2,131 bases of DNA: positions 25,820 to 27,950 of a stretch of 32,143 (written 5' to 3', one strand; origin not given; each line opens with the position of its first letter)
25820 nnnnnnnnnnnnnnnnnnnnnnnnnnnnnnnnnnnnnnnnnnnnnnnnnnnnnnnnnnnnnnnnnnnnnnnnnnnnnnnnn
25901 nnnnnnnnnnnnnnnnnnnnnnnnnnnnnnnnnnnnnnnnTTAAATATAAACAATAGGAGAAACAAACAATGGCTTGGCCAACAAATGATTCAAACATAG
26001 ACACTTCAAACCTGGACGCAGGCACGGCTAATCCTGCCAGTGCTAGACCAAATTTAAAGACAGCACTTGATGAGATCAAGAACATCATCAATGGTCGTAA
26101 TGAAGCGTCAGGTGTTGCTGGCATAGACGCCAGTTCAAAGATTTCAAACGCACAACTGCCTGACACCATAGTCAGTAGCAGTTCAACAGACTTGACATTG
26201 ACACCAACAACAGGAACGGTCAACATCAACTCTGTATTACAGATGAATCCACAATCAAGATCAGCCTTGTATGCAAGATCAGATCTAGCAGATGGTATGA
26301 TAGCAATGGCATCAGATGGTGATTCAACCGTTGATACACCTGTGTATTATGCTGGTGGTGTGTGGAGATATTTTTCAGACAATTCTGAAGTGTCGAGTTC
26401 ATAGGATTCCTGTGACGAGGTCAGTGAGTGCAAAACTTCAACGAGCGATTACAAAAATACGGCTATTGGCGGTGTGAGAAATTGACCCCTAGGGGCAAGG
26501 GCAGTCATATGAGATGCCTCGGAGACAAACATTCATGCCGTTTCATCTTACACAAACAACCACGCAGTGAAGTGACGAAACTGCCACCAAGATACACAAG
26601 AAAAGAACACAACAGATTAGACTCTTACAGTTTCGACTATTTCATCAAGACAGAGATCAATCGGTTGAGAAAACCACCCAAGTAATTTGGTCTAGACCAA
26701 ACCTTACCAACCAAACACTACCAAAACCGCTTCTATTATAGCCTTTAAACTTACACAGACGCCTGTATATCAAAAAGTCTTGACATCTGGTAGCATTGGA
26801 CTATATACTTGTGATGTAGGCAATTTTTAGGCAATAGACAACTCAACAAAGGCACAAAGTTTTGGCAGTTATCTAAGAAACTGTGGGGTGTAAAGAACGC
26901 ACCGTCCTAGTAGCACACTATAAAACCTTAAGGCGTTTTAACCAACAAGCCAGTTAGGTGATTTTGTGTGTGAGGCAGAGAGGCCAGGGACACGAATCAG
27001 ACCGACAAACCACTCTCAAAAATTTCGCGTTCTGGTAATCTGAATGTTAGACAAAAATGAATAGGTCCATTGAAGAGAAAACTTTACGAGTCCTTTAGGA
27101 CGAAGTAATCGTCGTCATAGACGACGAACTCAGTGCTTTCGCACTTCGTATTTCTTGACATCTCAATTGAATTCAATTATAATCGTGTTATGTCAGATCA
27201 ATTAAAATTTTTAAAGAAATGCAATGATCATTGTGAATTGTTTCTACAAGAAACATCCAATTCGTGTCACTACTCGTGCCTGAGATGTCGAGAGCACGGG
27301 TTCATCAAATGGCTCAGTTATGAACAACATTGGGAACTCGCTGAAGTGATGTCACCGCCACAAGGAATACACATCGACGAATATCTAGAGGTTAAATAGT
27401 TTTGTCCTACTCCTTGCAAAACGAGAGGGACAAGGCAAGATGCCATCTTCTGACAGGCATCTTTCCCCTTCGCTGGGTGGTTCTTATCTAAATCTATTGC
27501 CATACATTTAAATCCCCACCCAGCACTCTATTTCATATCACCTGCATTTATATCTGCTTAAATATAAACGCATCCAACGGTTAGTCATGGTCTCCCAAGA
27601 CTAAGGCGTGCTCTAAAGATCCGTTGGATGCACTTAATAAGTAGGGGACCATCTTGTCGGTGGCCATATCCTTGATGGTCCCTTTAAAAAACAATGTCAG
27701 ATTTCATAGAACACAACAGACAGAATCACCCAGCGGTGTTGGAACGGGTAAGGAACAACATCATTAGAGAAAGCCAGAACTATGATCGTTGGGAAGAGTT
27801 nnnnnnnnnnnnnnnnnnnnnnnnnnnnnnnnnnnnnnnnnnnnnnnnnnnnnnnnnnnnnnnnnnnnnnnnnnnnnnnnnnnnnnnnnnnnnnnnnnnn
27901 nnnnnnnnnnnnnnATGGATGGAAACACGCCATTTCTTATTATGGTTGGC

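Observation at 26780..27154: A strong promoter drives an ORF-free ~340-nt transcript that opens with a start-stop (ATG-TAG) and a phased direct repeat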

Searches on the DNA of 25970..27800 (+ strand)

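Call 7: search_dna_similar(query=window:26400-27700:+, collection=phages, mode=distant, max_rows=40)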
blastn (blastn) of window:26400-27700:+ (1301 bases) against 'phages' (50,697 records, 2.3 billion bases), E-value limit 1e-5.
No match.
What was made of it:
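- Tried and rejected: blastn against 50,697 phage records gave no match for 26400-27700 (call 7).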

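Call 14: search_rna_families(source=window, start=26300, end=27800, threshold=evalue, max_evalue=10, show_alignments=2)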
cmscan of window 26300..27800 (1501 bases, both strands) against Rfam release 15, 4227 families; matches with E-value up to 10: 1.
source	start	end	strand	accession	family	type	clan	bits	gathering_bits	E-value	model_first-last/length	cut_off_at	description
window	27185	27255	+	RF00531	snoMe28S-Gm3113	Gene; snRNA; snoRNA; CD-box;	-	18.5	70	5.1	1-84/84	no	Small nucleolar RNA Me28S-Gm3113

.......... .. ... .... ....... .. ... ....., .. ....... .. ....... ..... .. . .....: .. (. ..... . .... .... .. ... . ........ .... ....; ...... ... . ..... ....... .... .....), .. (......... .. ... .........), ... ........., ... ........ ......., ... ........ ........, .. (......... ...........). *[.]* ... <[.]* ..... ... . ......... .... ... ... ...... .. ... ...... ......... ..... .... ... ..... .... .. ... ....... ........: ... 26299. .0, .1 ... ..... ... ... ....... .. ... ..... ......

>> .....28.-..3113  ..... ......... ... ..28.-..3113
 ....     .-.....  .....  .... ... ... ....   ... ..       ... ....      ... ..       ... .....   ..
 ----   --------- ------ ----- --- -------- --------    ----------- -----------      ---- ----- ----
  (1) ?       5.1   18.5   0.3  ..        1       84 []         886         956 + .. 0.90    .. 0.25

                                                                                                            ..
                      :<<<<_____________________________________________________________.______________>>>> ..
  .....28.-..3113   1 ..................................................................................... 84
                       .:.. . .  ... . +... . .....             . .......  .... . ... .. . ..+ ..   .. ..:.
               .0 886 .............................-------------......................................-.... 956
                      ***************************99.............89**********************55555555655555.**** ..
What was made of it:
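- On Any Rfam 15 family (including 6S, tmRNA, RNase P, SRP, ROOL, GOLLD, HEARO, IMES, riboswitches, ribozymes, group I/II introns): At E<=10 in 26300-27800 the only hit was a chance snoRNA match outside the unit (call 14).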

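Call 52: search_rna_families(sources=[L012, L013, L014, L015, L017, L018, L020, L022, L023, L024, L025, L026, L028, L029, L030, L033, L036], threshold=gathering, show_alignments=3)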
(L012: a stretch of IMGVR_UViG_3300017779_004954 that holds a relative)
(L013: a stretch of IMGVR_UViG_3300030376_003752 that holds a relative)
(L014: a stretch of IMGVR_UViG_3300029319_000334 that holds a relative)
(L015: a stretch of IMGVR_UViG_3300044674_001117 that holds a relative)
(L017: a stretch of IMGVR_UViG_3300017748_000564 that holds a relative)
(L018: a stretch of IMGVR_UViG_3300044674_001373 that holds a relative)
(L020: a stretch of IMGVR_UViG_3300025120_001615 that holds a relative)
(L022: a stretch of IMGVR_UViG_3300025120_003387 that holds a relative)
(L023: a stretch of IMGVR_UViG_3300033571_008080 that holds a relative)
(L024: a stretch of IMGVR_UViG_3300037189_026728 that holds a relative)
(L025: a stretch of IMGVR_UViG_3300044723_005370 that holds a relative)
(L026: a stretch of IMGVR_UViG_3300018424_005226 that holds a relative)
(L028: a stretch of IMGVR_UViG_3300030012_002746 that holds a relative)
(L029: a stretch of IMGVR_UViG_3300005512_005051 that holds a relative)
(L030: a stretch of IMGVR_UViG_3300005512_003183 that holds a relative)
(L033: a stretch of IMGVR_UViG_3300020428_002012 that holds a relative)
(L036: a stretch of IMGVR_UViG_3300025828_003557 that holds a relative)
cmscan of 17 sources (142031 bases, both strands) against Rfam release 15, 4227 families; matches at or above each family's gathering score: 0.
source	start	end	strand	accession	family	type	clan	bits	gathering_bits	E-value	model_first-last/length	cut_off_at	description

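Call 59: build_rna_model(alignment_id=A4)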
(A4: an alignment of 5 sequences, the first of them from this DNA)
Model R1 built from alignment A4 (5 sequences, 184 columns); structure: RNAalifold consensus.
model positions 184; base pairs 44; branch points 3; effective number of sequences 0.93; information 0.592 bits per position. Calibrated on 0.2 Mb of random sequence (short: E-values are rough).
structure used (alignment columns):
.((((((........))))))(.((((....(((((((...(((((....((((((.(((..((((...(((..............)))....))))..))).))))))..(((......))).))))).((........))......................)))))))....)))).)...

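Call 60: search_with_rna_model(model_id=R1, sources=[L046, L047, L012, L013, L014, L015, L016, L017, L018, L019, L020, L021, L022, L023, L024, L025, L026, L027, L028, L029, L031, L032], max_evalue=10, show_alignments=3)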
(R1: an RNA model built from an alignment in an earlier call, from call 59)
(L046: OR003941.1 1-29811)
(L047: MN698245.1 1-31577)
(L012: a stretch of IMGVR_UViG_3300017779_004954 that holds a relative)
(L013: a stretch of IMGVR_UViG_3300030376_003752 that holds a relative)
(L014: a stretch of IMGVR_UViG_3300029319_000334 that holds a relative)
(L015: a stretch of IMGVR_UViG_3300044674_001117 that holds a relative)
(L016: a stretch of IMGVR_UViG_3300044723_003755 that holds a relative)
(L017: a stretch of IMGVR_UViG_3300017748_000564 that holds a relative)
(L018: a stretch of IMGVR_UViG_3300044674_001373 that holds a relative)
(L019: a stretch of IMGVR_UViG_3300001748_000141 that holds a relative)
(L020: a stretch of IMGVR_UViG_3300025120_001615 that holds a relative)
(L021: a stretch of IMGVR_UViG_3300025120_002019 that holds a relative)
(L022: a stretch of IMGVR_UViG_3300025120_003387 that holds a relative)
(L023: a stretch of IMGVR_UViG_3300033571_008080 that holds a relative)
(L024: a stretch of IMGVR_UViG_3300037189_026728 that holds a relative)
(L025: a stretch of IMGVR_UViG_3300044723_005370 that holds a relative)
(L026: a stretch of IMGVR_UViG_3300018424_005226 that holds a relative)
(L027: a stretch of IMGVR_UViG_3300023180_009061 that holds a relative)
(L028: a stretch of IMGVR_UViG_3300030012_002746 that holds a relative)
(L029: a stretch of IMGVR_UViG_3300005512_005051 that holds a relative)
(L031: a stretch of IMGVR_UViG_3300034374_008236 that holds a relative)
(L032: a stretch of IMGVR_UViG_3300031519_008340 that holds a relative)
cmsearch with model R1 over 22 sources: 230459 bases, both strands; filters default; matches with E-value up to 10: 2.
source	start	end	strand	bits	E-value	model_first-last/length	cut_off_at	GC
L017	10233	10298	+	9.1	1.3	1-184/184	no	0.26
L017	5054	5096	+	8.8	1.5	1-184/184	no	0.37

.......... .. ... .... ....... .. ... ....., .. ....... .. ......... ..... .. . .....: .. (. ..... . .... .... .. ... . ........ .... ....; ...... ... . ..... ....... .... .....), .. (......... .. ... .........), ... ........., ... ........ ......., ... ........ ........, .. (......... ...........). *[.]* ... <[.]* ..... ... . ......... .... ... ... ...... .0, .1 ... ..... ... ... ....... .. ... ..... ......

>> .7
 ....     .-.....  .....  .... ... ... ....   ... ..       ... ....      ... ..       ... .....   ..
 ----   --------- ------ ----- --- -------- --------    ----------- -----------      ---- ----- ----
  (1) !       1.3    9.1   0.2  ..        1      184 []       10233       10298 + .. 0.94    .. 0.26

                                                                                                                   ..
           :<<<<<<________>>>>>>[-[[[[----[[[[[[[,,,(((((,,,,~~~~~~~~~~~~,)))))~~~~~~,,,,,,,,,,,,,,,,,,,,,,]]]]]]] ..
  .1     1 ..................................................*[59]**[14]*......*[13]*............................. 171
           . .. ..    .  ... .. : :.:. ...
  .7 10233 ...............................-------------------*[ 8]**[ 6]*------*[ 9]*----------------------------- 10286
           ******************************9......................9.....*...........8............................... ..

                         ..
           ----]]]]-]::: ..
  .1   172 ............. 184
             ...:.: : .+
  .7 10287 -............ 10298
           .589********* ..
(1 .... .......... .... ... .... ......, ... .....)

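Call 70: search_rna_families(sources=[L012, L013, L015, L018, L046], threshold=evalue, max_evalue=5, show_alignments=2)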
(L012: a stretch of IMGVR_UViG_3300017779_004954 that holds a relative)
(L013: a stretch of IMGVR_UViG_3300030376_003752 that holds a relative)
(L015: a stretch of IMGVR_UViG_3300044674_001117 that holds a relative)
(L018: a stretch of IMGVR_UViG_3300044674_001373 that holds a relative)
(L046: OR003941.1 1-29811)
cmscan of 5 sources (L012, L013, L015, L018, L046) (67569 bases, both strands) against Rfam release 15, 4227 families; matches with E-value up to 5: 2.
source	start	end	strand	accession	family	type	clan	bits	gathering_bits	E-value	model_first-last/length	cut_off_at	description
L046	5938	6002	+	RF02350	psRNA6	Gene; sRNA;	-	19.3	60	0.32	1-333/333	no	Nitrosomonas sRNA psRNA6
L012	6817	6908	-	RF02166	PVT1_3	Gene; lncRNA;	-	17.5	45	4.1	1-95/95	no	Pvt1 oncogene conserved region 3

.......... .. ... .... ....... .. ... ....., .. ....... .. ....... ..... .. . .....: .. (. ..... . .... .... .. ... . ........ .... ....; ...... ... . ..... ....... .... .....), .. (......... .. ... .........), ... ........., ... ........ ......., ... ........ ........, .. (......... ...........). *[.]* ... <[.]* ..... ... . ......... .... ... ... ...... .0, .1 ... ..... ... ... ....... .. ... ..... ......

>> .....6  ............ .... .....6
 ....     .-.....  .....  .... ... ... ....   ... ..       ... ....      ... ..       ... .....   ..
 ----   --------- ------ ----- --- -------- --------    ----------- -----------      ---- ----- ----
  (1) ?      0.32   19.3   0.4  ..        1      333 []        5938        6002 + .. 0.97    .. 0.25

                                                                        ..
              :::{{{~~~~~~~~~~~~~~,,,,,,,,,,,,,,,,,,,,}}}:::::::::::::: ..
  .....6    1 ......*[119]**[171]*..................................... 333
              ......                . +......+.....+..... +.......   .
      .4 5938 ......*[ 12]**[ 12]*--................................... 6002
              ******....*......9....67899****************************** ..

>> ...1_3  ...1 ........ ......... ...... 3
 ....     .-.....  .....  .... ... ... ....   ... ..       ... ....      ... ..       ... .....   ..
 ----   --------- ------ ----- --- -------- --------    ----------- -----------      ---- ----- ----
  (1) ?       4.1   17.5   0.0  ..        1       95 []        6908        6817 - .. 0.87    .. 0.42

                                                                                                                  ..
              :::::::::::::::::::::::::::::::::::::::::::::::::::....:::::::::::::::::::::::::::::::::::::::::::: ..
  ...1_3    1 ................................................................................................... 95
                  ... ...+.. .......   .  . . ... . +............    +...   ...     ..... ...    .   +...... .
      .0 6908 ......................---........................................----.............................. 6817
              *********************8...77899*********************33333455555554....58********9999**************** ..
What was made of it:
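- On Any Rfam 15 family (including 6S, tmRNA, RNase P, SRP, ROOL, GOLLD, HEARO, IMES, riboswitches, ribozymes, group I/II introns): Seventeen related loci gave 0 matches at gathering thresholds (call 52), and five loci, including DSL-LC06, gave only chance hits at E<=5 (call 70).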

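Call 73: search_with_rna_model(model_id=R1, source=L046, start=500, end=1300, filters=off, max_evalue=10, show_alignments=2)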
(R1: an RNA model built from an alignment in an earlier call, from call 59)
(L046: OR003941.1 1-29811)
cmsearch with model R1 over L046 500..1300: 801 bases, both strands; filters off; matches with E-value up to 10: 17.
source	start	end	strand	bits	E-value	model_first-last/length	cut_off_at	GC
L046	1040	1102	-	7.3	0.015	1-184/184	no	0.21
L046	723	804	+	5.9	0.035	44-127/184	no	0.35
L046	1069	1131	+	5.6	0.043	1-184/184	no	0.33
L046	1135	1178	+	1.9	0.48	1-184/184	no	0.39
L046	904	919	-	1.1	0.82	72-87/184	no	0.31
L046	1226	1298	+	0.7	1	1-184/184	no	0.4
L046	642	702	-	0.4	1.3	1-184/184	no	0.41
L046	1137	1154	-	-0.2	1.9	3-20/184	no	0.5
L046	1207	1283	-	-0.5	2.3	1-184/184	no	0.42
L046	958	971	+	-0.9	3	110-123/184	no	0.64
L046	1201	1209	+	-1.4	4.2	78-86/184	no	0.22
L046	805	854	-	-1.7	4.8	1-184/184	no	0.36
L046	547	559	-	-1.8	5.3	74-86/184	no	0.08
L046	814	868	+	-1.8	5.4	1-184/184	no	0.29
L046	579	620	-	-1.9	5.7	1-184/184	no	0.21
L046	614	654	+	-2.4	7.7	1-184/184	no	0.22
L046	1031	1039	-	-2.4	7.9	78-86/184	no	0.44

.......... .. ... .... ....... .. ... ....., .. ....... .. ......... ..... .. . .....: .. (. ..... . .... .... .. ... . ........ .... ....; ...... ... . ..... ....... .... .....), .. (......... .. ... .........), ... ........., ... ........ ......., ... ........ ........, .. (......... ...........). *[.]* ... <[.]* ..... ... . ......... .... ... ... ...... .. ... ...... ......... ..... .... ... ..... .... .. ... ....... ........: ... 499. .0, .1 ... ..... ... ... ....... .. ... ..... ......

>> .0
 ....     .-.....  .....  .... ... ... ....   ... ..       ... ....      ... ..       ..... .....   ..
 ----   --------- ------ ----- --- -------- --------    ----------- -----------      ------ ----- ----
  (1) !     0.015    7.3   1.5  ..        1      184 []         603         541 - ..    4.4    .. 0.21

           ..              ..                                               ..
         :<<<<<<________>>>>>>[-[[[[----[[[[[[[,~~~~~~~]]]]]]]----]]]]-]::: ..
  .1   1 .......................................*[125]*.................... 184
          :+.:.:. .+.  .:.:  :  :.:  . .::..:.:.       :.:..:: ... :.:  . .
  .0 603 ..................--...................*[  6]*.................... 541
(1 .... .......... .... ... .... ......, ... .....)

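Call 74: search_with_rna_model(model_id=R1, source=L048, start=2300, end=2900, filters=off, max_evalue=10, show_alignments=1)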
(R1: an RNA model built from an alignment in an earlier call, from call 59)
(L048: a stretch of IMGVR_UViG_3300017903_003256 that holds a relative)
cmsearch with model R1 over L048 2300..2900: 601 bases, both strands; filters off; matches with E-value up to 10: 11.
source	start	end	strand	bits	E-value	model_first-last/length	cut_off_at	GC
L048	2506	2706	-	105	3.2e-30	1-184/184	no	0.49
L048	2444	2484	+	3.8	0.11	1-184/184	no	0.49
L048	2778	2836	-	0.8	0.75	1-184/184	no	0.39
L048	2435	2466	-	0.3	1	1-184/184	no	0.47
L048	2714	2757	+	-0.8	2.2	1-184/184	no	0.39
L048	2349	2389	-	-1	2.4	1-184/184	no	0.37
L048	2797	2863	+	-1.1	2.6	1-184/184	no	0.43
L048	2497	2607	+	-1.5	3.3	1-184/184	no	0.47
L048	2731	2737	-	-2.3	5.4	80-86/184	no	0.43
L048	2377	2388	+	-2.7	7.1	75-86/184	no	0.25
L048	2303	2339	-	-3.1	9.3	1-184/184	no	0.49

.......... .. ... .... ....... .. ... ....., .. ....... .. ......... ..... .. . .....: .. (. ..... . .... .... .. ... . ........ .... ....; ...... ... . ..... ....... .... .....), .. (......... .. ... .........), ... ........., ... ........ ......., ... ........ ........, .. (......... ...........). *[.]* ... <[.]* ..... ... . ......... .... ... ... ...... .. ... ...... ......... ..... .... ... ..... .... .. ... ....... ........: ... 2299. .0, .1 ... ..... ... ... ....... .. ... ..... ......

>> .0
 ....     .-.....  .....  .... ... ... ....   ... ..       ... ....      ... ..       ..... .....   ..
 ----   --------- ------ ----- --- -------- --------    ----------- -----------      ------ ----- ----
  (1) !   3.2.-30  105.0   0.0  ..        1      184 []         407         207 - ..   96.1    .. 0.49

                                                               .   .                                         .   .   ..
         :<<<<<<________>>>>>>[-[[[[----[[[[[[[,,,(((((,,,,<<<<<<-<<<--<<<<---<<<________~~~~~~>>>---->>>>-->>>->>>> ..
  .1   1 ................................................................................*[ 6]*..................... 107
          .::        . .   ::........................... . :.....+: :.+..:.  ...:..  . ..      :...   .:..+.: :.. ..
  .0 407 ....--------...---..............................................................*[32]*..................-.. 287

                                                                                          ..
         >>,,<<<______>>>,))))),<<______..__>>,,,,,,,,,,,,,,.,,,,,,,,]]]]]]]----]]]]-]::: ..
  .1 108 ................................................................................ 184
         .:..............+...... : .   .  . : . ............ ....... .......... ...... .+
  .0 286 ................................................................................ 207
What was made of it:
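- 26884..27043 (+): Highly conserved core: a long irregular hairpin built from nested helices. These are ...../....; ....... 26894-26900 with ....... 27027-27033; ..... 26904-26908 with GGGAC 26987-26991; GCACAC 26913-26918 with GTGTGT 26966-26971; and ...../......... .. internal AGGCA lies at 26973-26977. The covariance model R1 scores 105 bits on L048 (call 74).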
